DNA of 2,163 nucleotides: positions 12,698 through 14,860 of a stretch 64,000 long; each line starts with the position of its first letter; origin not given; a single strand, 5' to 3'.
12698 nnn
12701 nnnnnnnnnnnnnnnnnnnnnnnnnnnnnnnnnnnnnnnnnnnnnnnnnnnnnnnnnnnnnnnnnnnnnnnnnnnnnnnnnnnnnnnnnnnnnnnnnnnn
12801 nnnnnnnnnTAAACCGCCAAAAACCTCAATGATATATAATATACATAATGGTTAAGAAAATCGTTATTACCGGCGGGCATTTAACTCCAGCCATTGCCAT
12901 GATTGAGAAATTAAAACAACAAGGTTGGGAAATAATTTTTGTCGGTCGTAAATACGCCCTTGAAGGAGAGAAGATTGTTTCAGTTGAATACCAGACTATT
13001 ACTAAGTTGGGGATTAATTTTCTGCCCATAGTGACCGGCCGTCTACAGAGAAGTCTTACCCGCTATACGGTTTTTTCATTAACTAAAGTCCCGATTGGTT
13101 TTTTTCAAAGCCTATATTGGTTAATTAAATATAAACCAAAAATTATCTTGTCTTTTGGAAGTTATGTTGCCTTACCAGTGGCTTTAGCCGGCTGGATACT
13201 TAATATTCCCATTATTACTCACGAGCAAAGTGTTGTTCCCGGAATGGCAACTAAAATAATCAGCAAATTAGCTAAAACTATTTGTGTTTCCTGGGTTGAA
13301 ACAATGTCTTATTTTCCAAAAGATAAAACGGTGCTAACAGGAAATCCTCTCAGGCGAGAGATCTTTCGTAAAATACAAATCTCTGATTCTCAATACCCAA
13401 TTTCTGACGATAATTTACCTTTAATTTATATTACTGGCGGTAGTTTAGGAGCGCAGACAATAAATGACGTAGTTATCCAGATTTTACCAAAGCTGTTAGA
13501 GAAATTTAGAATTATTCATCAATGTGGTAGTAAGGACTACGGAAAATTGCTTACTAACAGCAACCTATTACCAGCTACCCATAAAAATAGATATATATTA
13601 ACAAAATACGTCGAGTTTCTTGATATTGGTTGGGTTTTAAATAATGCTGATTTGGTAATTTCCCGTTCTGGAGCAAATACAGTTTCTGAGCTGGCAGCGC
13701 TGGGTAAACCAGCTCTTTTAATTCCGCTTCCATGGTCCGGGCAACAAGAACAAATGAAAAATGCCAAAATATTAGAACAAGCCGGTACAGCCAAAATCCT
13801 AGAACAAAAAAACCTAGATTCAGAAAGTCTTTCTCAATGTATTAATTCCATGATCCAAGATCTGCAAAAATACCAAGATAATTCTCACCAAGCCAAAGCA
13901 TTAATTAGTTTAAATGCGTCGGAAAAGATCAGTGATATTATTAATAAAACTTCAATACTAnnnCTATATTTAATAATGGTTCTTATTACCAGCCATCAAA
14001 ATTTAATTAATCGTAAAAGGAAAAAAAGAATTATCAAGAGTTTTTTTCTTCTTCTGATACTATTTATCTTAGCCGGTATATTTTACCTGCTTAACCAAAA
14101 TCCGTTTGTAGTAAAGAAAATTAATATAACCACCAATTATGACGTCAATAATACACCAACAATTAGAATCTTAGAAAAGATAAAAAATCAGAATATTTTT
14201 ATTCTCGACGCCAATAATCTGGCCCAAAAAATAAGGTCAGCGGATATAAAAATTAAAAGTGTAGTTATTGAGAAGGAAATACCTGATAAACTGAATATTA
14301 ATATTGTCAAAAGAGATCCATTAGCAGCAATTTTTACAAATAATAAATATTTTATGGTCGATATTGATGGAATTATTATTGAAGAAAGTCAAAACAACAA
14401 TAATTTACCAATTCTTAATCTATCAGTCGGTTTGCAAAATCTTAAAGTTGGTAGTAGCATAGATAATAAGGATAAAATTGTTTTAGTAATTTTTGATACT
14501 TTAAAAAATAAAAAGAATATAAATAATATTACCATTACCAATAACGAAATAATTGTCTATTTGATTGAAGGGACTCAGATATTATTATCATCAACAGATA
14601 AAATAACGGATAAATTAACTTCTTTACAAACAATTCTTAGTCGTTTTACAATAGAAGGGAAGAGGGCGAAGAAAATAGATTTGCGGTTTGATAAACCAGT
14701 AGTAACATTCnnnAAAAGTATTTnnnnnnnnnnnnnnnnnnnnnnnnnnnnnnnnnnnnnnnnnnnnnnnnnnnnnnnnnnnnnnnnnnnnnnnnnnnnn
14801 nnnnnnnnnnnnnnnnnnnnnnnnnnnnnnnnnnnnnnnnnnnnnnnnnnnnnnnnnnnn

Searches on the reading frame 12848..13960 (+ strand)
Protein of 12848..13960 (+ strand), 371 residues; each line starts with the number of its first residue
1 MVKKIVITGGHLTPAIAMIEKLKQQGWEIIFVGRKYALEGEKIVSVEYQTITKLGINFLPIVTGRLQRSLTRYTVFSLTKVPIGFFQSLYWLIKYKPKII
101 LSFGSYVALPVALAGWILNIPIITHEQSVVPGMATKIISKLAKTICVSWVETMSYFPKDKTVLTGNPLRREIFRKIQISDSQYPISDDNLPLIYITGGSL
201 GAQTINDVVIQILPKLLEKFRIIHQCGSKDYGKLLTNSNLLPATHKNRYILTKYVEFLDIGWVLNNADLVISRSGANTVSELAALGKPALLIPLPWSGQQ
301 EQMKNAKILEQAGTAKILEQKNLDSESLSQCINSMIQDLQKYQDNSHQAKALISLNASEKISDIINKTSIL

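Call 3: search_protein_families(library=pfam, proteins=[window:12848-13960:+], max_evalue=1)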
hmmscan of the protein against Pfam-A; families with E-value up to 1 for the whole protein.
window:12848-13960:+ (371 aa): 10 families
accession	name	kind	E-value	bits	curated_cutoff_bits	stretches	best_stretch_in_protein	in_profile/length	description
PF04101.22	Glyco_tran_28_C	-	6.9e-35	121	22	1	193-352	2-157/166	Glycosyltransferase family 28 C-terminal domain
PF03033.26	Glyco_transf_28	-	3.1e-26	92.6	26.2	1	8-145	8-137/139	Glycosyltransferase family 28 N-terminal domain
PF02350.25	Epimerase_2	-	4.6e-05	22.9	30.6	1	247-365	240-346/347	UDP-N-acetylglucosamine 2-epimerase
PF13528.12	Glyco_trans_1_3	-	5.4e-05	23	25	1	264-332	252-318/322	Glycosyl transferase family 1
PF06722.18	EryCIII-like_C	-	0.00023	21.6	31.7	1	254-349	35-125/145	Erythromycin biosynthesis protein CIII-like, C-terminal domain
PF00201.24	UDPGT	-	0.0048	16.2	19.5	1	271-345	345-414/499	UDP-glucoronosyl and UDP-glucosyl transferase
PF08660.17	Alg14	-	0.015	15.7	27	1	8-125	7-122/171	Oligosaccharide biosynthesis protein Alg14 like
PF19961.5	EAD8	-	0.026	15.7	27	1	290-355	10-73/96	Effector-associated domain 8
PF13579.12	Glyco_trans_4_4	-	0.27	12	29.7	1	18-131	10-106/158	Glycosyl transferase 4-like domain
PF25771.1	CC_CEP152-bind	-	0.3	11.1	21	1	318-341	4-27/36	CEP63/DEUP1, CEP152 binding coiled coil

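Call 13: find_related_loci(query=window:12848-13960:+, collection=genome_contigs, flank=5000)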
Query window:12848-13960:+ (371 aa) in genome_contigs; peptide patterns used: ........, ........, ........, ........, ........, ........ (x = any residue, [..] = any of these).
80 stretches matched a pattern; 2 encode a relative of the query (tblastn E <= 1e-3); 2 distinct loci.
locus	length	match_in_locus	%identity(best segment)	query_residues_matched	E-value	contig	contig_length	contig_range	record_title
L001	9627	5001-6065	31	8-368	4e-51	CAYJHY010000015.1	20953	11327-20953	MAG TPA_asm: uncultured Mailhella sp. isolate ERP123703_co2_59 genome assembly, contig: NODE_1609_length_20953_cov_155.5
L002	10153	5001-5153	35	241-305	2e-5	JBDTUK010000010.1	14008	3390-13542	MAG: Ferruginibacter sp. isolate cluster3_bin.42 NODE_17658_length_14008_cov_9.153014, whole genome shotgun sequence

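Call 15: find_homologous_proteins(query=window:12848-13960:+, max_evalue=1e-30)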
Query window:12848-13960:+ (371 aa): 2444 proteins with E <= 1e-30 among 8000 candidates; the best 120 are listed.
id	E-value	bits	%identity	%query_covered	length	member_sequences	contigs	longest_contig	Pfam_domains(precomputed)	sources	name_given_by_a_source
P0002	7.2e-240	813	100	100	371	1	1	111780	PF04101.23,PF03033.27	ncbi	ncbi:MAG: UDP-N-acetylglucosamine--N-acetylmuramyl-(pentapeptide) pyrophosphoryl-undecaprenol N-acet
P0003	5.5e-155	534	65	99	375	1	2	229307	PF04101.23,PF03033.27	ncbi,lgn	-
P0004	1.3e-150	519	62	99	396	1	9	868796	PF04101.23,PF03033.27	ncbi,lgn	-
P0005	4.8e-148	511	62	99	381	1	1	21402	PF04101.23,PF03033.27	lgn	-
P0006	3.6e-146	505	61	99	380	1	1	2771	PF04101.23,PF03033.27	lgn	-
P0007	2.2e-144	499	62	99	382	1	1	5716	PF04101.23,PF03033.27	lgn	-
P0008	3.1e-144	498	62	99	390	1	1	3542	PF04101.23,PF03033.27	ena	-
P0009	9.3e-142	490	59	99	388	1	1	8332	PF04101.23,PF03033.27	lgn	-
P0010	2.1e-140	486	60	99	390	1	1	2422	PF00201.25,PF04101.23,PF03033.27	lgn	-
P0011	2.3e-139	482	60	96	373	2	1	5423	PF04101.23,PF03033.27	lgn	-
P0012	1.4e-138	480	62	97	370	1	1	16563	PF04101.23,PF03033.27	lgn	-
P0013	1.0e-136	474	58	99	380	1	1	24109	PF04101.23,PF03033.27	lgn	-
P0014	7.7e-136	471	58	99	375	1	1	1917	PF04101.23,PF13579.13,PF03033.27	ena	-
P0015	1.8e-134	466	58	99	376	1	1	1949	PF04101.23,PF03033.27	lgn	-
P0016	7.5e-134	464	59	99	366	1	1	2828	PF04101.23,PF03033.27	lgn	-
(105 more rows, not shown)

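Call 16: find_encoding_contigs(protein=P0003, flank=6000, max_places=1)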
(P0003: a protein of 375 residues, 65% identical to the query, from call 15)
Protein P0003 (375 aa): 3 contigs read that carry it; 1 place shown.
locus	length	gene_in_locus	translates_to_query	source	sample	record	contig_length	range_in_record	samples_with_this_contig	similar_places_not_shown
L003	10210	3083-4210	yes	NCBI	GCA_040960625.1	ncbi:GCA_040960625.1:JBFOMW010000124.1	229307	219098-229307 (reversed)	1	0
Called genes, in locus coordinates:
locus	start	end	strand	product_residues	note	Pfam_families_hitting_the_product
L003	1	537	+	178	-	?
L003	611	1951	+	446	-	PF21799:MurD-like_N, PF08245:Mur_ligase_M, PF02875:Mur_ligase_C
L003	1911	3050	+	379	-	PF01098:FTSW_RODA_SPOVE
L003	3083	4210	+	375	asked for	PF03033:Glyco_transf_28, PF04101:Glyco_tran_28_C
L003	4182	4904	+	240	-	PF08478:POTRA_1 (weak)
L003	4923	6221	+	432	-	PF14450:FtsA, PF02491:SHS2_FTSA, PF06723:MreB_Mbl, PF14450:FtsA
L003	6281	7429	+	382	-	PF00091:Tubulin, PF12327:FtsZ_C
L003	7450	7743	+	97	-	-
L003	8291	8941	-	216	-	-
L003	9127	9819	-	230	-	-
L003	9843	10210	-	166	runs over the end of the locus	PF01613:Flavin_Reduct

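Call 17: find_encoding_contigs(protein=P0004, flank=6000, max_places=1)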
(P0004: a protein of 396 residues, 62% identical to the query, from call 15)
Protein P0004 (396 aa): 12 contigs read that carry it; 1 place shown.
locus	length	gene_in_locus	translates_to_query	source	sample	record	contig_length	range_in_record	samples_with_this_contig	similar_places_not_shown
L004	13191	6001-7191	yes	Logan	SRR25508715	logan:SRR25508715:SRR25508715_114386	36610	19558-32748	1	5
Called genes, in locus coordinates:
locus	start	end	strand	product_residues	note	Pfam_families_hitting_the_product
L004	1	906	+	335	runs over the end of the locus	PF01820:Dala_Dala_lig_N, PF01071:GARS_A, PF02655:ATP-grasp_3, PF02786:CPSase_L_D2, PF08443:RimK, PF02222:ATP-grasp, PF07478:Dala_Dala_lig_C, PF13535:ATP-grasp_4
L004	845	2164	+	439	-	PF08245:Mur_ligase_M, PF02875:Mur_ligase_C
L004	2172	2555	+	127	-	PF01219:DAGK_prokar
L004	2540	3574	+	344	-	PF00953:Glycos_transf_4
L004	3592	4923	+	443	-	PF21799:MurD-like_N, PF08245:Mur_ligase_M, PF02875:Mur_ligase_C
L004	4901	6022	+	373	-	PF01098:FTSW_RODA_SPOVE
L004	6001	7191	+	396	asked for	PF03033:Glyco_transf_28, PF04101:Glyco_tran_28_C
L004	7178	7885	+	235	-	PF08478:POTRA_1 (faint)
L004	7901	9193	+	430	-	PF14450:FtsA, PF02491:SHS2_FTSA, PF06723:MreB_Mbl, PF01968:Hydantoinase_A (faint), PF14450:FtsA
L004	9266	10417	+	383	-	PF00091:Tubulin, PF12327:FtsZ_C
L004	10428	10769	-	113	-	-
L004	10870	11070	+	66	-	-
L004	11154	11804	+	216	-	PF01797:Y1_Tnp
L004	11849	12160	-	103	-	-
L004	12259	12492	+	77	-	-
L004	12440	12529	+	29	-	-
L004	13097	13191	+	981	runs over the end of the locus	PF00133:tRNA-synt_1, PF09334:tRNA-synt_1g (faint), PF08264:Anticodon_1, PF19302:DUF5915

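Call 18: find_encoding_contigs(protein=P0005, flank=6000, max_places=1)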
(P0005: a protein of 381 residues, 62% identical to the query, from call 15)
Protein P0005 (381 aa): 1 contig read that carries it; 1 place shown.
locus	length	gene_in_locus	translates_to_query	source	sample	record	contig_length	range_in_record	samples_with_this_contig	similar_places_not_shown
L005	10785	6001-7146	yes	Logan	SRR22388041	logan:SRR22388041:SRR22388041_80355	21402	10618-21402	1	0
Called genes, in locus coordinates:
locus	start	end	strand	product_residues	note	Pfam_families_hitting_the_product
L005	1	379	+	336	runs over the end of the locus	PF02388:FemAB, PF13480:Acetyltransf_6, PF02388:FemAB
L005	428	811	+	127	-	PF01219:DAGK_prokar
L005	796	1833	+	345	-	PF00953:Glycos_transf_4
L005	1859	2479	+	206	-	PF01966:HD (faint)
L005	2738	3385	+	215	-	PF20803:PaaX_M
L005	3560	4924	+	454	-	PF21799:MurD-like_N, PF08245:Mur_ligase_M, PF02875:Mur_ligase_C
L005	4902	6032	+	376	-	PF01098:FTSW_RODA_SPOVE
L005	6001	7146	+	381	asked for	PF03033:Glyco_transf_28, PF04101:Glyco_tran_28_C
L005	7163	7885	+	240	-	-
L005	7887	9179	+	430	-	PF14450:FtsA, PF02491:SHS2_FTSA, PF06277:EutA (weak), PF06723:MreB_Mbl (weak), PF14450:FtsA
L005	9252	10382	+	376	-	PF00091:Tubulin, PF12327:FtsZ_C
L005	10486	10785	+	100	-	?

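Call 47: find_related_loci(query=A2, collection=metagenome_contigs, flank=4000)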
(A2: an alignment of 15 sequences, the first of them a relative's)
Query A2 (371 aa) in metagenome_contigs; peptide patterns used: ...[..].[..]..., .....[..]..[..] (x = any residue, [..] = any of these).
512 stretches matched a pattern; 427 encode a relative of the query (tblastn E <= 1e-3); the best 80 are kept; 80 distinct loci.
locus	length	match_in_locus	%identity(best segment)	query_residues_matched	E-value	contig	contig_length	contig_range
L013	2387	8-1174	62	1-368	8e-167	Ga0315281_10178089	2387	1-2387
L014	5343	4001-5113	56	1-367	7e-141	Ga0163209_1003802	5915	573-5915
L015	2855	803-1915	56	1-367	3e-147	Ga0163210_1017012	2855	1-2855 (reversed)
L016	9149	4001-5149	57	1-361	3e-140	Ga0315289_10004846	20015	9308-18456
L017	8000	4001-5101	47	2-369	2e-118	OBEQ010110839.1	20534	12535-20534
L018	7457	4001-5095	46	5-368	2e-111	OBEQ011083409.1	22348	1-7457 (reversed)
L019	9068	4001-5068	47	4-370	1e-107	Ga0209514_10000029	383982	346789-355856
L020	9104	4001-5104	47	2-367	1e-107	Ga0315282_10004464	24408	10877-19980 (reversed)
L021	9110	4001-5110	48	4-367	5e-116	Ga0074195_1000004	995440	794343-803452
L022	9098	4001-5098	45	1-366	4e-106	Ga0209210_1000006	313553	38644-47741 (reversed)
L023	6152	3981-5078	45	1-366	4e-106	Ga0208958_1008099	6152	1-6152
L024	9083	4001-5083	45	4-366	8e-106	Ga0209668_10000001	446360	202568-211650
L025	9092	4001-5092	46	1-365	1e-104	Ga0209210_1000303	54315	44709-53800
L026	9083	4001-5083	44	4-366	4e-103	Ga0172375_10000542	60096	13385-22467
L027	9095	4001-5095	45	1-369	4e-103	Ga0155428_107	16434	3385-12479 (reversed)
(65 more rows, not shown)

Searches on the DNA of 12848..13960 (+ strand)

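Call 84: search_rna_families(source=L089, start=2500, end=4100, threshold=evalue, max_evalue=0.1)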
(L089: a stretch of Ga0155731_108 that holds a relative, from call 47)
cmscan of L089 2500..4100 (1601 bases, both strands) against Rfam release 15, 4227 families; matches with E-value up to 0.1: 1.
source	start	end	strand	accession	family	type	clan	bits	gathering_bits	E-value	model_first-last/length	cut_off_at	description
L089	3873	3951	-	RF01689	AdoCbl-II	Cis-reg; riboswitch;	CL00101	24.4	36.5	0.008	1-81/81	no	AdoCbl-II (Cobalamin/B12) riboswitch aptamer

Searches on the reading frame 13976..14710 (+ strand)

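Call 72: search_protein_families(library=pfam, proteins=[window:13976-14710:+], max_evalue=0.001)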
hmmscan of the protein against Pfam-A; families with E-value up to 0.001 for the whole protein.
window:13976-14710:+ (245 aa): 2 families
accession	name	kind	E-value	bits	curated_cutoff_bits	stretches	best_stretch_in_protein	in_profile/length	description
PF08478.15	POTRA_1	-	1.6e-07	31.9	23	1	46-113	3-69/69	POTRA domain, FtsQ-type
PF03799.20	FtsQ_DivIB_C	-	4.8e-07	31.1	21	1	121-237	5-114/114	Cell division protein FtsQ/DivIB, C-terminal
